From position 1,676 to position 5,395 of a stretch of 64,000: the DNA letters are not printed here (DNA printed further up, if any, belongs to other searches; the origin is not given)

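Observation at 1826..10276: Five-gene translationally coupled operon encoding only exported Cys-rich proteins of unknown family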

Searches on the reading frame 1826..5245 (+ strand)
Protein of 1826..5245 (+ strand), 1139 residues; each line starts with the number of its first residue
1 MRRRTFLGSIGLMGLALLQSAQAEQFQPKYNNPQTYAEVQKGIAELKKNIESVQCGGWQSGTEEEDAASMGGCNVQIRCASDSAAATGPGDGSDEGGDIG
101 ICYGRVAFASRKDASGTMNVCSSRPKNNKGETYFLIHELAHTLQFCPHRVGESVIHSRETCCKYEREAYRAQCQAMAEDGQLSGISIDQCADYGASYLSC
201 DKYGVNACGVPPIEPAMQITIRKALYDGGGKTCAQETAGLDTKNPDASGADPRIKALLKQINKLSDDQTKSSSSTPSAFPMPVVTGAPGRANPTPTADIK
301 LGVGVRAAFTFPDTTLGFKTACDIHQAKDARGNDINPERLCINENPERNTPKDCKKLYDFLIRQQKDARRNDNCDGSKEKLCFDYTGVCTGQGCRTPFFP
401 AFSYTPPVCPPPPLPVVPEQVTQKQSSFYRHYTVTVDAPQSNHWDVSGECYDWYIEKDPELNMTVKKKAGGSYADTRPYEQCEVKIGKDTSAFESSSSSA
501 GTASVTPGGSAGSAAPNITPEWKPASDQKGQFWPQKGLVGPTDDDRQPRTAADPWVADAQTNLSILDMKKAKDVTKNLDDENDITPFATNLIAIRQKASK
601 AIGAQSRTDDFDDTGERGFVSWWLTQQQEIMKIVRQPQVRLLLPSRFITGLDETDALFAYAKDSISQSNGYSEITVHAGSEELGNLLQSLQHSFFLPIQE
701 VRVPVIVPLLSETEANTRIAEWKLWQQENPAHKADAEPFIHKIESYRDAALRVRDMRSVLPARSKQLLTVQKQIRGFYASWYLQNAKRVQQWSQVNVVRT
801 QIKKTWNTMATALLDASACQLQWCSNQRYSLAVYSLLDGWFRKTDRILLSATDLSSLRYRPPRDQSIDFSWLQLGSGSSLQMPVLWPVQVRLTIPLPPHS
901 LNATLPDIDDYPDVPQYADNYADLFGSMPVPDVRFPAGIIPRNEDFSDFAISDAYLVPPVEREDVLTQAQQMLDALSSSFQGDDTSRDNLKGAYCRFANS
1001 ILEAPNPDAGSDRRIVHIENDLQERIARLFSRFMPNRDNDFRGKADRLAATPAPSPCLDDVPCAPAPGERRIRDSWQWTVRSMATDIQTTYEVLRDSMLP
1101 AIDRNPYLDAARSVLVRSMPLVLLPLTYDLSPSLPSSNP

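Call 3: search_protein_families(library=pfam, proteins=[window:1826-5245:+], max_evalue=1)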
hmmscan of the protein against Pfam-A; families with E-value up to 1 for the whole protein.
window:1826-5245:+ (1139 aa): 0 families

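Call 4: search_protein_families(library=ncbifam, proteins=[window:1826-5245:+], max_evalue=1)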
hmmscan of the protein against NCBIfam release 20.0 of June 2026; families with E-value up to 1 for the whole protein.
window:1826-5245:+ (1139 aa): 0 families

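Call 10: find_homologous_proteins(query=window:1826-5242:+)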
Query window:1826-5242:+ (1139 aa): 3 proteins with E <= 0.001 among 8000 candidates.
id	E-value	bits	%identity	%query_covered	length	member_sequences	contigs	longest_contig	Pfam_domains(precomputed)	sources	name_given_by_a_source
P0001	0.0e+0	2646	99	100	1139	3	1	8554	-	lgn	-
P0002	0.0e+0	1490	69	76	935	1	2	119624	-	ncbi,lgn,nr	ncbi:MAG: hypothetical protein KBD00_04425 [Candidatus Peribacteraceae bacterium]|nr:hypothetical pr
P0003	6.2e-15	72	22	48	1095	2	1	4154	-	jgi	jgi:hypothetical protein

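Call 11: find_encoding_contigs(protein=P0002, flank=10000, max_places=4)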
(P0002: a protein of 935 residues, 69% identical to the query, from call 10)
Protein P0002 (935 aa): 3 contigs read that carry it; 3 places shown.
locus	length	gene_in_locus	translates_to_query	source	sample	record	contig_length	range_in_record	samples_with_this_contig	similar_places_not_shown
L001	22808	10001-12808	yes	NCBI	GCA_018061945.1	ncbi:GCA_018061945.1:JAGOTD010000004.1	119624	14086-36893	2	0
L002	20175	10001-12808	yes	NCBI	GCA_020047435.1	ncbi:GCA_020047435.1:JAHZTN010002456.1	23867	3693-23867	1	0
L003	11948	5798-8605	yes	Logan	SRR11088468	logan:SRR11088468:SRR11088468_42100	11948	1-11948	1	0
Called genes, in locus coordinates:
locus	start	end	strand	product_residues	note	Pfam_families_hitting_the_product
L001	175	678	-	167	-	PF01252:Peptidase_A8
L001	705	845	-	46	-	-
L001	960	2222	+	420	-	PF01098:FTSW_RODA_SPOVE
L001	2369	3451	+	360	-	PF03033:Glyco_transf_28, PF04101:Glyco_tran_28_C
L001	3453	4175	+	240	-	PF00160:Pro_isomerase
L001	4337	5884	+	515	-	PF00749:tRNA-synt_1c, PF19269:Anticodon_2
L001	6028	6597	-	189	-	-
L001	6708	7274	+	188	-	-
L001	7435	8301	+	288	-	PF01565:FAD_binding_4, PF02873:MurB_C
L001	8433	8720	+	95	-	-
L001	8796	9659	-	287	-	PF00436:SSB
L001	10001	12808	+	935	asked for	-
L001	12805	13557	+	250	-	-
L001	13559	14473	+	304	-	-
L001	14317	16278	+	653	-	-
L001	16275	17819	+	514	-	-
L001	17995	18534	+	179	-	PF00076:RRM_1, PF16367:RRM_7 (faint), PF00076:RRM_1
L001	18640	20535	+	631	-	PF02463:SMC_N, PF13175:AAA_15, PF13476:AAA_23, PF13304:AAA_21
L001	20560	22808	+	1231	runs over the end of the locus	PF02811:PHP, PF07733:DNA_pol3_alpha, PF17657:DNA_pol3_finger, PF14579:HHH_6, PF01336:tRNA_anti-codon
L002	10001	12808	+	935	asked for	-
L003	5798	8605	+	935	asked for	-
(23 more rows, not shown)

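Call 12: find_encoding_contigs(protein=P0003, flank=10000, max_places=4)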
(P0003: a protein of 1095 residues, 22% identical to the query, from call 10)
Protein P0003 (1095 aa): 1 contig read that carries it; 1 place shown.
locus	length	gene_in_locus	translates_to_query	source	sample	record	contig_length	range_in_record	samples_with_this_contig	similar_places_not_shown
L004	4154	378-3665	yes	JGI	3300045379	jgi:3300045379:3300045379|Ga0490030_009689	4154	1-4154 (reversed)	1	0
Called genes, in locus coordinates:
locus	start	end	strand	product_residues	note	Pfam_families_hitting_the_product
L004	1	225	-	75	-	?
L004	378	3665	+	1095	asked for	-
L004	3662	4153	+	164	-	?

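Call 16: find_related_loci(query=A1, collection=genome_contigs, flank=10000)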
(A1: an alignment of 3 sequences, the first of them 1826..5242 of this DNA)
Query A1 (1139 aa) in genome_contigs; peptide patterns used: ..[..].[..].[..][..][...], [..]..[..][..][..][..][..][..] (x = any residue, [..] = any of these).
80 stretches matched a pattern; 3 encode a relative of the query (tblastn E <= 1e-3); 2 distinct loci.
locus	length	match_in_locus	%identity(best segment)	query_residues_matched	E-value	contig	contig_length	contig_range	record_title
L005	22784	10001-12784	69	1-1136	0e+0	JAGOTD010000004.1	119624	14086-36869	MAG: Candidatus Peribacteraceae bacterium isolate Gw_Eff_bin_374 Gw_Eff_167_length_119624_cov_17.649640, whole genome sh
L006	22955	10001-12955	22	284-1100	1e-18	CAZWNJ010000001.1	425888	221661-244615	MAG TPA_asm: uncultured Candidatus Peribacteria bacterium isolate SRP342105_co3_39 genome assembly, contig: NODE_2_lengt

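Call 39: search_protein_representatives(alignment_id=A1)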
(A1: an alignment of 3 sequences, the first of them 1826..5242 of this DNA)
Query: 3 sequences, 949 profile positions. Proteins with E-value up to 0.001 (for the whole library): 222; up to 1e-10: 190; up to 1e-30: 151. The best 150 are listed.
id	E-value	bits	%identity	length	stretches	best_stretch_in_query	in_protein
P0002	0.0e+00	1806.1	-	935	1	1-949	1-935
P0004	7.0e-234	795.4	-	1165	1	3-947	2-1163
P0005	2.0e-187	641.6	-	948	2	313-930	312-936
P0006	1.1e-173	596.2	-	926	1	14-909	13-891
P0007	2.5e-168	578.4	-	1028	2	313-938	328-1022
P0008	1.8e-166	572.3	-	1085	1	12-943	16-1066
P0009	1.8e-159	549.0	-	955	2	325-942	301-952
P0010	2.5e-149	515.5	-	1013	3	325-941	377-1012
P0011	5.0e-148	511.2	-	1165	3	322-744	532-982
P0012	4.9e-146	504.6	-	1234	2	193-944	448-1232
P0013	5.5e-145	501.1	-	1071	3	347-942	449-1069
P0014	5.5e-142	491.2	-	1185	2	232-939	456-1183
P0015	7.1e-142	490.8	-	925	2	321-936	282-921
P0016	6.0e-137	474.5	-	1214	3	346-941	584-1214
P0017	2.5e-136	472.5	-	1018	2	314-938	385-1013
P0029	8.1e-104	364.9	-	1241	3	330-942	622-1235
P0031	2.7e-93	330.1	-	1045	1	37-909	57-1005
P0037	1.1e-82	295.0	-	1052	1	20-908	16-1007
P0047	1.2e-72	261.7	-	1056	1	50-866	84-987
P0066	2.3e-65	237.6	-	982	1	18-895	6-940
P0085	1.0e-59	218.9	-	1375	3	325-658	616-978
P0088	9.2e-59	215.8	-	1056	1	11-915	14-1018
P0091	2.9e-58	214.1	-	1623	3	416-657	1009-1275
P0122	1.1e-49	185.8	-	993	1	84-908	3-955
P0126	1.1e-48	182.4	-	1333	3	400-657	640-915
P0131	9.8e-47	176.0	-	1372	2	321-874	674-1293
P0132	1.9e-44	168.4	-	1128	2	23-722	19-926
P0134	6.5e-43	163.3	-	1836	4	475-727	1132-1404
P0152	2.9e-34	134.7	-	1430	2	356-894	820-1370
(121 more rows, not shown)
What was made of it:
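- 1826..5245 (+): g1: 1139-aa exported protein and largest subunit. Its family has an N-terminal CGGW motif, a Cys-rich module (aa ~320-480) and a conserved C-terminal ~630-aa core. Family of 222 representatives (151 at E<=1e-30) in call 39.
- Tried and rejected: The exhaustive representative search showed the family is large (call 39), so that tool under-reports here and one search was wasted.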

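Call 45: find_homologous_proteins(query=A6, max_evalue=0.00001)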
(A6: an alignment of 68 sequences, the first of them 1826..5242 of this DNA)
Query A6 (68 sequences) (1139 aa, profile of the alignment): 3 proteins with E <= 0.00001 among 8000 candidates.
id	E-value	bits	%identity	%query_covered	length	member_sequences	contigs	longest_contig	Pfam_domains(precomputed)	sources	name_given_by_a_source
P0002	3.3e-240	818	69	76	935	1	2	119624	-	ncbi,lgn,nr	ncbi:MAG: hypothetical protein KBD00_04425 [Candidatus Peribacteraceae bacterium]|nr:hypothetical pr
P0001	2.5e-235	802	99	100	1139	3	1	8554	-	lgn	-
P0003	3.7e-230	785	22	48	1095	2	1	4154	-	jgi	jgi:hypothetical protein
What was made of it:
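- Tried and rejected: A word-indexed homologue search with g1 alone, and again with a 68-sequence alignment, returned only three proteins (calls 10, 45).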

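Call 49: find_related_loci(query=A7, collection=metagenome_contigs, flank=10000)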
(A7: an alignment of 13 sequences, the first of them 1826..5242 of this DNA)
Query A7 (1139 aa) in metagenome_contigs; peptide patterns used: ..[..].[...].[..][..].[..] (x = any residue, [..] = any of these).
48 stretches matched a pattern; 17 encode a relative of the query (tblastn E <= 1e-3); 17 distinct loci.
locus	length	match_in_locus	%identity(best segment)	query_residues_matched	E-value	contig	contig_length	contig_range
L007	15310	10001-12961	34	1-1126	3e-147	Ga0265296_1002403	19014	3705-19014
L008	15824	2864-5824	33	1-1126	8e-147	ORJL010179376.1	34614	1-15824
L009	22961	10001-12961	33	1-1126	9e-147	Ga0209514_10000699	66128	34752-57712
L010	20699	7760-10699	34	1-1126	1e-144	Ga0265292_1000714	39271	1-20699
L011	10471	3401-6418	34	1-1130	1e-131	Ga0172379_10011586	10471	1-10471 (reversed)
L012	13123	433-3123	32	1-1120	3e-118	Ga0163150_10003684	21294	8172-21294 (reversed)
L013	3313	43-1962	36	520-1136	2e-122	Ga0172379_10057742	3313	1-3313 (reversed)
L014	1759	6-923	39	802-1120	4e-57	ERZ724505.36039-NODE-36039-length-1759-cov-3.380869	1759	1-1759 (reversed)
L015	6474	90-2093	28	427-1100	2e-45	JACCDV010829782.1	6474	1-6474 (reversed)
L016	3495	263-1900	29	611-1139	4e-44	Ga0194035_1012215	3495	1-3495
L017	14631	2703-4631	25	360-1032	2e-40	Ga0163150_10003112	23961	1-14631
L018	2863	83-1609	27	611-1100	3e-38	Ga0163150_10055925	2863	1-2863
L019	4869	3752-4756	29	611-929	3e-37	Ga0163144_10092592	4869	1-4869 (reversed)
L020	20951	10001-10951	33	604-898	7e-30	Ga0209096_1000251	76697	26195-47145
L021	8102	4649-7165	25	10-892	6e-25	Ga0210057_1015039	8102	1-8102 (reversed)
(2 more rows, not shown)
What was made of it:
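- Tried and rejected: It worked with 13 sequences (call 49).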

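Call 66: search_solved_structures(query=A6, max_evalue=1)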
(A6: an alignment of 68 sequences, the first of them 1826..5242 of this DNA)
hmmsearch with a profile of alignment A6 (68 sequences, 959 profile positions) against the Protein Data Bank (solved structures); distinct sequences matched with E-value up to 1: 4.
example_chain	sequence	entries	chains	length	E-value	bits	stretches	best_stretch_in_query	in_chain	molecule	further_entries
9uza_A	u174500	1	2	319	0.12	13.4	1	679-761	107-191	RNA-directed RNA polymerase L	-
8ydl_A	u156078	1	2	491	0.3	12.1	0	438-577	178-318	Fusion glycoprotein F2, F1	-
1wtb_A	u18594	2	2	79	0.52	11.3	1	269-324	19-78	Heterogeneous nuclear ribonucleoprotein D0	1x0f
1iqt_A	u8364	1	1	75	0.99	10.4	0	269-322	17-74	heterogeneous nuclear ribonucleoprotein D0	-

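Call 69: predict_structure(alignment_id=A6)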
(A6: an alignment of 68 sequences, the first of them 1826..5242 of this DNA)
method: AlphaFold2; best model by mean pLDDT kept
length: 1139 residues; sequences in the alignment: 68
mean_pLDDT: 83.7   pTM: 0.69
mean pLDDT of the five models: 83.7, 81.9, 80.9, 80.0, 80.0
residues with pLDDT >= 90: 577; 70-90: 363; 50-70: 108; < 50: 91
segments of 3 or more residues with pLDDT < 50: 1-3, 17-22, 62-69, 85-99, 272-277, 468-474, 501-513, 535-544, 597-601, 667-678
pLDDT, mean of each block of 10 residues (from residue 1): 54 52 67 82 85 77 47 85 52 43 75 81 73 94 87 79 95 95 94 94 86 90 86 88 84 94 84 56 96 90 94 97 96 95 93 97 95 91 97 96 94 90 97 94 94 95 70 61 87 59 45 60 80 50 54 78 81 88 78 51 68 92 93 94 89 86 60 44 86 84 94 96 94 93 95 90 90 93 96 93 95 92 89 93 58 89 94 78 93 93 90 92 85 91 95 94 92 93 91 95 89 95 96 85 85 73 88 88 76 93 93 93 78 60
secondary structure, 60 per line:
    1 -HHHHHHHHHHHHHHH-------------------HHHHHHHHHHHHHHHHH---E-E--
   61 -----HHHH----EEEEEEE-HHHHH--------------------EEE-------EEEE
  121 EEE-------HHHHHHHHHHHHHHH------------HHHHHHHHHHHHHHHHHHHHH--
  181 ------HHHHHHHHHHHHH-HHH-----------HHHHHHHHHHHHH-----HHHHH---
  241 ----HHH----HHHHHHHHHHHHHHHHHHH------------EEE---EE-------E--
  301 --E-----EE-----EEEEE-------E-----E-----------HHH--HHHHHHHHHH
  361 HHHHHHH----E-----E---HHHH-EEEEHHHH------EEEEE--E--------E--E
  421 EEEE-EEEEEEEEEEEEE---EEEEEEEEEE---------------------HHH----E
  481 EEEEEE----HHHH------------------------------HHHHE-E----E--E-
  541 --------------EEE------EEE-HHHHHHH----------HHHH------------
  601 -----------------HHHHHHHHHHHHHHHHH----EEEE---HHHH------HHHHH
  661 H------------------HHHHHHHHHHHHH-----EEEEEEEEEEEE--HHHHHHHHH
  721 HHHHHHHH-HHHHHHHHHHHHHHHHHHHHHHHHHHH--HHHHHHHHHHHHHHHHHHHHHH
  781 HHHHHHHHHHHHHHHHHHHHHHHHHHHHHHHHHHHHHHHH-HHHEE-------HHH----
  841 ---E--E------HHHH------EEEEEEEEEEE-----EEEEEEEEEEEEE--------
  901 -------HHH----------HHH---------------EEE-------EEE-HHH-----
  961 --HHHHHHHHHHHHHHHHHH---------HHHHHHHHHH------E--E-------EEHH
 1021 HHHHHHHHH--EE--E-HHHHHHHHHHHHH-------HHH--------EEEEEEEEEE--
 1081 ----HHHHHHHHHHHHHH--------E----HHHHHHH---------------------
elements in order (helices of 4 or more, strands of 3 or more residues): H2-16 H36-52 H66-69 E74-80 H82-86 E107-109 E117-123 H131-145 H158-178 H187-199 H215-227 H233-237 H252-270 E283-285 E316-320 H351-367 H382-385 E387-390 H391-394 E401-405 E420-424 E426-438 E442-451 E480-486 H491-494 H525-528 E555-557 E564-566 H568-574 H585-588 H618-634 E639-642 H646-649 H656-661 H680-692 E698-709 H712-728 H730-756 H759-820 H854-857 E864-874 E880-892 E939-941 E949-951 H963-980 H990-999 H1019-1029 H1038-1050 E1069-1078 H1085-1098 H1112-1118
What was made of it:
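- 1826..5245 (+): AF2 mean pLDDT 83.7, pTM 0.69 in call 69.
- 2234..2248 (+): HELAH, the putative zinc-binding and catalytic motif (g1 aa 137-141), inside predicted helix 131-145. Helix assignment in call 69.
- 3959..4285 (+): g1 aa 712-820: three consecutive long predicted helices (712-728, 730-756, 759-820) forming a ~100-residue helical arm. AF2 secondary structure with pLDDT about 90-96 (call 69).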

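Call 71: find_encoding_contigs(protein=P0004, flank=10000, max_places=2)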
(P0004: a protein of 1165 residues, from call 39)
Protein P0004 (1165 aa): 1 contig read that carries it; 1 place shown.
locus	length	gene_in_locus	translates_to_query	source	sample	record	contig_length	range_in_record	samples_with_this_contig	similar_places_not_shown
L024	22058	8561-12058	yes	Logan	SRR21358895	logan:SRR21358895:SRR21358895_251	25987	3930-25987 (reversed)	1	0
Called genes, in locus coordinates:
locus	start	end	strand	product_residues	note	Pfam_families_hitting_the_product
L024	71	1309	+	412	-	PF01098:FTSW_RODA_SPOVE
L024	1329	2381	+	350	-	PF03033:Glyco_transf_28, PF04101:Glyco_tran_28_C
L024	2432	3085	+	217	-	PF00160:Pro_isomerase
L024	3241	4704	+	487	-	PF00749:tRNA-synt_1c, PF19269:Anticodon_2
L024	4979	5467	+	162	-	-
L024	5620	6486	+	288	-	PF01565:FAD_binding_4, PF02873:MurB_C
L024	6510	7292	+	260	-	-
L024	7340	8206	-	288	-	PF00436:SSB, PF01336:tRNA_anti-codon (faint), PF00436:SSB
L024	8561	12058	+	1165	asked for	-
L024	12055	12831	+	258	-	-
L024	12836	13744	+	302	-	-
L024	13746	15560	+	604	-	-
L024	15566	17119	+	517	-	-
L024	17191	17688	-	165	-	PF01797:Y1_Tnp (weak)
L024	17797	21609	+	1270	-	PF02811:PHP, PF07733:DNA_pol3_alpha, PF17657:DNA_pol3_finger, PF14579:HHH_6, PF01336:tRNA_anti-codon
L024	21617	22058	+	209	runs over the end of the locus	PF01300:Sua5_yciO_yrdC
